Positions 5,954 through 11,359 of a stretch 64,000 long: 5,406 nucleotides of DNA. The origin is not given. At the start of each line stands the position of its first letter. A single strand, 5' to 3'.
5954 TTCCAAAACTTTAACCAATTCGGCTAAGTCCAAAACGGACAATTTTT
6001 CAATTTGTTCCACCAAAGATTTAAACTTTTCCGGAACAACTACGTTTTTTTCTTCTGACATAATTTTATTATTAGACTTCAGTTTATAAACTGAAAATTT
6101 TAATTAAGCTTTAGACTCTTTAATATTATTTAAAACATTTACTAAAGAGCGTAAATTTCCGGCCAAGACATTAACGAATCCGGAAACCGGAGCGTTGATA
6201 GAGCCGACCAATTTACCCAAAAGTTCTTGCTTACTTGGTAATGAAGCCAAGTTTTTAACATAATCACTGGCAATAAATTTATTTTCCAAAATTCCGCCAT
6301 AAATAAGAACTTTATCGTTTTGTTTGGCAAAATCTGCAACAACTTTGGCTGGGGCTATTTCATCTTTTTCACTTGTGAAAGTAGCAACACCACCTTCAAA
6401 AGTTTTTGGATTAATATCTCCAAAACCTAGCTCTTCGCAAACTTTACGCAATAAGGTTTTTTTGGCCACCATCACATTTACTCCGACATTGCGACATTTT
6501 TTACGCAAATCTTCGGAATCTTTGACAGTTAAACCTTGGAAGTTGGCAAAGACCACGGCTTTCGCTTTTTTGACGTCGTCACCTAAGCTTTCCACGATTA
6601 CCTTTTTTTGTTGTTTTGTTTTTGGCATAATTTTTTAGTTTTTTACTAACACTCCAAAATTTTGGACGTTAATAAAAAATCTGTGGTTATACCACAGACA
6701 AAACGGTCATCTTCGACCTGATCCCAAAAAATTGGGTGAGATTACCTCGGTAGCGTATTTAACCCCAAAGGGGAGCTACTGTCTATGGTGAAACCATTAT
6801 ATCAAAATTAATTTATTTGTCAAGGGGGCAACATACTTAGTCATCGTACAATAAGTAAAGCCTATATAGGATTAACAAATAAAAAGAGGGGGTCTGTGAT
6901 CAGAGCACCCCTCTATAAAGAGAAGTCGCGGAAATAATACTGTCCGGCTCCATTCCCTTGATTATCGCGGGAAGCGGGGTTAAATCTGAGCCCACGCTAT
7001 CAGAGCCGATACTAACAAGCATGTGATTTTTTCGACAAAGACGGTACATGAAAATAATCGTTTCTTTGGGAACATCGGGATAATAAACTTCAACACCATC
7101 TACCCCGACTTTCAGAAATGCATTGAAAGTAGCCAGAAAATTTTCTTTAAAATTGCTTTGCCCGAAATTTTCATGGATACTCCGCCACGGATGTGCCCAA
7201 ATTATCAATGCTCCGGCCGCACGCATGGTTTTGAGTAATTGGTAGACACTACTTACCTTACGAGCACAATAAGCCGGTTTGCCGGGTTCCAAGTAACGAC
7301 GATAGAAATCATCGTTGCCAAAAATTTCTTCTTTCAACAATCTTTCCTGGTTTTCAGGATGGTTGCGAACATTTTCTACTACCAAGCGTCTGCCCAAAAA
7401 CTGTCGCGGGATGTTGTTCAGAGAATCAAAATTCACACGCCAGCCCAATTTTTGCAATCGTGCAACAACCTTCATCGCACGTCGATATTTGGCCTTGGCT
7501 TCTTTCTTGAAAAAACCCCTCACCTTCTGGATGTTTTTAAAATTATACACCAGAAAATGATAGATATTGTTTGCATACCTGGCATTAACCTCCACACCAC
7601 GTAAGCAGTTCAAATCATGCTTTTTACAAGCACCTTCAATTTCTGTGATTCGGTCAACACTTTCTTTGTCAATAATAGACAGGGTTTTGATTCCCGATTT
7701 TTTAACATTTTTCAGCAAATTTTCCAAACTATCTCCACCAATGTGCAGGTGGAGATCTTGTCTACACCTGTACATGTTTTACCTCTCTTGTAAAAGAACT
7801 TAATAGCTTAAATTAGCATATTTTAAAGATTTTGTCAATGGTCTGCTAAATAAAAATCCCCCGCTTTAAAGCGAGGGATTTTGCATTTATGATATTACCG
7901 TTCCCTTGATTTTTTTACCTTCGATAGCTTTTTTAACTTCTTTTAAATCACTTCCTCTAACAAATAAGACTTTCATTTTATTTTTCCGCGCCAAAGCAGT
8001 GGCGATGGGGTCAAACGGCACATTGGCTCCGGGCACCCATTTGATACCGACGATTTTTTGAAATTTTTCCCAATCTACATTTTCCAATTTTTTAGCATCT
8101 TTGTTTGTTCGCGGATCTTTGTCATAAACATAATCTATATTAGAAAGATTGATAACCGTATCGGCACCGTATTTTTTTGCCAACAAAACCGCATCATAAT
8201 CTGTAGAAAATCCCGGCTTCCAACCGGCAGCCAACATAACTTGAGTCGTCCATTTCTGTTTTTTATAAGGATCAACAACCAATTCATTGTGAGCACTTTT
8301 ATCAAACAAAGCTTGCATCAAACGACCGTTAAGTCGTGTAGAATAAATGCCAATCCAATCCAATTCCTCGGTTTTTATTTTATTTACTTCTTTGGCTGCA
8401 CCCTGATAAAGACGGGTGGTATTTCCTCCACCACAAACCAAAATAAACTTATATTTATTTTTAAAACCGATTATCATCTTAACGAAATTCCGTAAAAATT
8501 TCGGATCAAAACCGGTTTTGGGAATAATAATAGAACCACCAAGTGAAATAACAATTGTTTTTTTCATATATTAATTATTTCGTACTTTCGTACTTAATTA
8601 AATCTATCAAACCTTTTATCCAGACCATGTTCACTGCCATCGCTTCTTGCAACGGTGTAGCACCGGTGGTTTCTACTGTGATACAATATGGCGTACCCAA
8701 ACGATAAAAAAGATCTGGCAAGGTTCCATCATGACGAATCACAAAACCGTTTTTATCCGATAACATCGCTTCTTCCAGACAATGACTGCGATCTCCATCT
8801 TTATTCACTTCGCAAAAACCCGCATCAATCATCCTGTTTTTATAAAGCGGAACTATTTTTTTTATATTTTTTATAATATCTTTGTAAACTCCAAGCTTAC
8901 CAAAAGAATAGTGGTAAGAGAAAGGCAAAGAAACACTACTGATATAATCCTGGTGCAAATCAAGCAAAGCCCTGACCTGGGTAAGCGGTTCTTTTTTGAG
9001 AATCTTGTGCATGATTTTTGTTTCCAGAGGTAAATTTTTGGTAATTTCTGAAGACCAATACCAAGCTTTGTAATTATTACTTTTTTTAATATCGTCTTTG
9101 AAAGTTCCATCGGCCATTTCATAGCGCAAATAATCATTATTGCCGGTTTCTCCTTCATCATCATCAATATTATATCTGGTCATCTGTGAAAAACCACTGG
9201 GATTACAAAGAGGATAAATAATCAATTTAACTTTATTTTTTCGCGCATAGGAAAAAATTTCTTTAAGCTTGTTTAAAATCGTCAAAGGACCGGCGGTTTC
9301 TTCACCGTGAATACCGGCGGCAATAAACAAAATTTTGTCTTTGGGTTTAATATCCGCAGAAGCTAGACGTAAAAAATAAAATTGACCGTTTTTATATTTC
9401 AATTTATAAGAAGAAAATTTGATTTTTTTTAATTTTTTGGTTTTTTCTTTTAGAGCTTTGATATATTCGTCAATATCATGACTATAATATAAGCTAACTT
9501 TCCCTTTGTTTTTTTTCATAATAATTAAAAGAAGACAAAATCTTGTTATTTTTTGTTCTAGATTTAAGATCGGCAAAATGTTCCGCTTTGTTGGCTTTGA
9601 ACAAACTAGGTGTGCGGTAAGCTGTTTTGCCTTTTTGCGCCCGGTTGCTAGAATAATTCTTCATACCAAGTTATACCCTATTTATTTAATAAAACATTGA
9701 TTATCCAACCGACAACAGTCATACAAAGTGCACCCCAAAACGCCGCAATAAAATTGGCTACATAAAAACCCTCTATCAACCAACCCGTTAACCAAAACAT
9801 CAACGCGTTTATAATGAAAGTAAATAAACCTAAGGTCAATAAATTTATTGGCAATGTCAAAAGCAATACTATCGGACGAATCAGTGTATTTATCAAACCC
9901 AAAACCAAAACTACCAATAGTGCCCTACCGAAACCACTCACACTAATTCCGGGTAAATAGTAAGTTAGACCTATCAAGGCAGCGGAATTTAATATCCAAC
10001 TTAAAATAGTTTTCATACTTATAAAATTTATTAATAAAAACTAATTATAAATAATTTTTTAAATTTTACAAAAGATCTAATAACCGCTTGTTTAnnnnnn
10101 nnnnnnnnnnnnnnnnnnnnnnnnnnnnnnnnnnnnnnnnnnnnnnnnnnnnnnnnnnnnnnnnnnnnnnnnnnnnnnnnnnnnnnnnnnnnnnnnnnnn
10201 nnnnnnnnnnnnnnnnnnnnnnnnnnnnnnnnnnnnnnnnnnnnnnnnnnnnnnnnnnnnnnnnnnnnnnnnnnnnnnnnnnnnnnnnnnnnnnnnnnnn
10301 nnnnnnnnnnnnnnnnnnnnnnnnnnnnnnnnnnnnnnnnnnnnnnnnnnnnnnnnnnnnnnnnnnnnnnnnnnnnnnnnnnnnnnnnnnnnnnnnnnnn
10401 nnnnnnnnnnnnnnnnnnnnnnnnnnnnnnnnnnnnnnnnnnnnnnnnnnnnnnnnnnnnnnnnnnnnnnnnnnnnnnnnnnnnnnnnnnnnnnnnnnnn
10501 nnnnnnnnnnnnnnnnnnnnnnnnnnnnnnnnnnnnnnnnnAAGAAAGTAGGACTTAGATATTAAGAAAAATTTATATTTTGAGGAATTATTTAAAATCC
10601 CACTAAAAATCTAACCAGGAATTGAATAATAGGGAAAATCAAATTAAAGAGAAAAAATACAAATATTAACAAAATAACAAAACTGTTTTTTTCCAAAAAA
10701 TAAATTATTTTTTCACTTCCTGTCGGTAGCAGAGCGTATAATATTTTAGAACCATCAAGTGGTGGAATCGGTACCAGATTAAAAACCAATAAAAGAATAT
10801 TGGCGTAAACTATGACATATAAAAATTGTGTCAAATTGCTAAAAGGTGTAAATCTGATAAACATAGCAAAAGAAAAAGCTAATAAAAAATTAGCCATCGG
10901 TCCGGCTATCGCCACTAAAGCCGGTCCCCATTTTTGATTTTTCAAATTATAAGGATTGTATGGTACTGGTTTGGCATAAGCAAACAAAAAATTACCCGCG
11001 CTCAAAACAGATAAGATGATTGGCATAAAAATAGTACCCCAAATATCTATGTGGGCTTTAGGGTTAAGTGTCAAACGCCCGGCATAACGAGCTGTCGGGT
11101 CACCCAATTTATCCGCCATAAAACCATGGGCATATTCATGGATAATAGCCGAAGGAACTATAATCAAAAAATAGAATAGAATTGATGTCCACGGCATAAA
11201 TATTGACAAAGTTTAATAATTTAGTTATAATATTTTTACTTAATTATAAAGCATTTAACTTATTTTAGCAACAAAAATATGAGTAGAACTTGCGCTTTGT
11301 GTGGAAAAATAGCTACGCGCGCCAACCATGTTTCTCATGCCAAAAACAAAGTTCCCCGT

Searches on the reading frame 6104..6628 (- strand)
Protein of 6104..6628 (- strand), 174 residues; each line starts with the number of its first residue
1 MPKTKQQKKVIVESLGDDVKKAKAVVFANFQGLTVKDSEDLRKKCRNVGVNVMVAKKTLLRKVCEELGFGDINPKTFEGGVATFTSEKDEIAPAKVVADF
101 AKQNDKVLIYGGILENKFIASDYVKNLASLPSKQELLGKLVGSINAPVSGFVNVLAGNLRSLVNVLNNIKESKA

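Call 13: search_protein_families(library=pfam, proteins=[window:6104-6628:-], max_evalue=0.001)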
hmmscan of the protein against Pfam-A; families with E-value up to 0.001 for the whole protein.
window:6104-6628:- (174 aa): 1 family
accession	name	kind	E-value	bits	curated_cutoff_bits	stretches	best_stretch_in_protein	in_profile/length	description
PF00466.25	Ribosomal_L10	-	2.4e-21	76.1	22.8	1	3-102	1-100/100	Ribosomal protein L10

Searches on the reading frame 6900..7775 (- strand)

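Call 13: search_protein_families(library=pfam, proteins=[window:6900-7775:-], max_evalue=0.001)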
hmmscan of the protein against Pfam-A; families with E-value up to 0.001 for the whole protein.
window:6900-7775:- (291 aa): 1 family
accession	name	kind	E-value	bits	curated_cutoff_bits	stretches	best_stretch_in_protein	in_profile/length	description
PF02811.25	PHP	-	0.00047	21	26.4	1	3-83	3-89/164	PHP domain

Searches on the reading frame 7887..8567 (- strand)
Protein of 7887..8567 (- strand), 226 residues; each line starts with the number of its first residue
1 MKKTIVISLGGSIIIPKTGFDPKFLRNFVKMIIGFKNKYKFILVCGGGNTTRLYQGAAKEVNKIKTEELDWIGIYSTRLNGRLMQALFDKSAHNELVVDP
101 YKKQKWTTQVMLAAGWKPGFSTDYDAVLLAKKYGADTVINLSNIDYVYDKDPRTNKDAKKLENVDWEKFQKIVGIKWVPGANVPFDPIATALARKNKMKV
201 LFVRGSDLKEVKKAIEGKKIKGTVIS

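Call 13: search_protein_families(library=pfam, proteins=[window:7887-8567:-], max_evalue=0.001)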
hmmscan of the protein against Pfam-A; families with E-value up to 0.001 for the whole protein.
window:7887-8567:- (226 aa): 1 family
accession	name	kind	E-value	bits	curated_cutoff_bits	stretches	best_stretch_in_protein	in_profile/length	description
PF00696.33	AA_kinase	-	3.1e-31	109.4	24.9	1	3-202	1-232/234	Amino acid kinase family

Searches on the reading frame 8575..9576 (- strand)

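Call 13: search_protein_families(library=pfam, proteins=[window:8575-9576:-], max_evalue=0.001)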
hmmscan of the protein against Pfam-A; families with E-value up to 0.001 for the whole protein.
window:8575-9576:- (333 aa): 2 families
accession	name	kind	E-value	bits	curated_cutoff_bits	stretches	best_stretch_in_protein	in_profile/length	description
PF24827.1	AstE_AspA_cat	-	1.4e-08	35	25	1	82-136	4-56/192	Succinylglutamate desuccinylase/Aspartoacylase catalytic domain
PF00246.29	Peptidase_M14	-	0.0002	21.5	21.6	1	69-223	33-196/286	Zinc carboxypeptidase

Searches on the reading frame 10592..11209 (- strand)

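Call 13: search_protein_families(library=pfam, proteins=[window:10592-11209:-], max_evalue=0.001)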
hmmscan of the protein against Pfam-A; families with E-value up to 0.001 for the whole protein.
window:10592-11209:- (205 aa): 1 family
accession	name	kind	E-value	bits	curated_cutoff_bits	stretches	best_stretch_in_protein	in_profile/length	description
PF02163.28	Peptidase_M50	-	9.4e-16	58.3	27.2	2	124-173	157-207/221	Peptidase family M50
